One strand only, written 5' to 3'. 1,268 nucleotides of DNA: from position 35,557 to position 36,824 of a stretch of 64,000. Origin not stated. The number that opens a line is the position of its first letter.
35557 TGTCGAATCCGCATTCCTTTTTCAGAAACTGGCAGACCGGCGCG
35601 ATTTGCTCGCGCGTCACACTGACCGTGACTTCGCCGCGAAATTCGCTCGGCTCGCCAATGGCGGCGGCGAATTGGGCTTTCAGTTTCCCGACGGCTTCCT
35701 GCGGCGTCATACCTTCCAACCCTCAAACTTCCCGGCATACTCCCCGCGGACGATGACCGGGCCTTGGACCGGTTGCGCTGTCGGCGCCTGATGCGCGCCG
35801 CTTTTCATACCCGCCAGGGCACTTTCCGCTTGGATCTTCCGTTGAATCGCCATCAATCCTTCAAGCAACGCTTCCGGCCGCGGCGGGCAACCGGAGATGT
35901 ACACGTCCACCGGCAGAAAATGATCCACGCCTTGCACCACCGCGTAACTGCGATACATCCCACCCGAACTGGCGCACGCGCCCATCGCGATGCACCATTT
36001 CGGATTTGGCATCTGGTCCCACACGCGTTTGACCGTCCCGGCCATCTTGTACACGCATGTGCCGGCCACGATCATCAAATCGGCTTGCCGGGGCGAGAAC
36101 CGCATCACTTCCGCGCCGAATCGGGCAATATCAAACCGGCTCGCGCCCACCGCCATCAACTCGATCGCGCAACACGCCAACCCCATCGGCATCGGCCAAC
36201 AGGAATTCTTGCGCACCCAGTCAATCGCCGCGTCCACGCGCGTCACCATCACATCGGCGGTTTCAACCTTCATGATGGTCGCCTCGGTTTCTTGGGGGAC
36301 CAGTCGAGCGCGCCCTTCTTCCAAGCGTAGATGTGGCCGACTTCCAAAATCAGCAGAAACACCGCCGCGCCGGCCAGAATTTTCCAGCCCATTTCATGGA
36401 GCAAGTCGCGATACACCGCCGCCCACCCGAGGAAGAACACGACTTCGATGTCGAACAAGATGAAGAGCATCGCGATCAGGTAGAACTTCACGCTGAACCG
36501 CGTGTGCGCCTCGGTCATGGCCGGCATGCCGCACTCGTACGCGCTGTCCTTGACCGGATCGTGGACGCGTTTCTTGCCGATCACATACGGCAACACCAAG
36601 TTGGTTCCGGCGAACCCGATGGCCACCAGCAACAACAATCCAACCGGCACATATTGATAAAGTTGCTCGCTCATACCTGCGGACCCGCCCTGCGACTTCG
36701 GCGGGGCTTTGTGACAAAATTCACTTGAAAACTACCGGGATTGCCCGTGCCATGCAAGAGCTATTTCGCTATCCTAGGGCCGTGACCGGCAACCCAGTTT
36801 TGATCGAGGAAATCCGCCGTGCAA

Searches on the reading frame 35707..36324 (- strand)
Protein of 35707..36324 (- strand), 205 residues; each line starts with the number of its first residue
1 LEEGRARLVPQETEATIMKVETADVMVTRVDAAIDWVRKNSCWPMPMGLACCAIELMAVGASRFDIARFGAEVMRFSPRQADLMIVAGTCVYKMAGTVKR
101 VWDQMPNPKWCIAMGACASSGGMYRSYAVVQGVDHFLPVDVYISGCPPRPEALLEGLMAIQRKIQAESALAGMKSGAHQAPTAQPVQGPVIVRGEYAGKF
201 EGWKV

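Call 4: search_protein_families(library=pfam, proteins=[window:35707-36324:-])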
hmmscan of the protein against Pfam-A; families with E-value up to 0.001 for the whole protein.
window:35707-36324:- (205 aa): 1 family
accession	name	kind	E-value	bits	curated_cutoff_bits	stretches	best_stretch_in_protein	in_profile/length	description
PF01058.29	Oxidored_q6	-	2.4e-28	98.9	27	1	51-160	1-128/128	NADH ubiquinone oxidoreductase, 20 Kd subunit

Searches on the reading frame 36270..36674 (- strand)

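Call 4: search_protein_families(library=pfam, proteins=[window:36270-36674:-])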
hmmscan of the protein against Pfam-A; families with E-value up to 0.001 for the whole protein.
window:36270-36674:- (134 aa): 1 family
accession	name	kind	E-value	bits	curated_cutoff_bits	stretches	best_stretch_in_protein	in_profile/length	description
PF00507.24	Oxidored_q4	-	1.3e-30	105.9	23.3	1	26-125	5-99/99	NADH-ubiquinone/plastoquinone oxidoreductase, chain 3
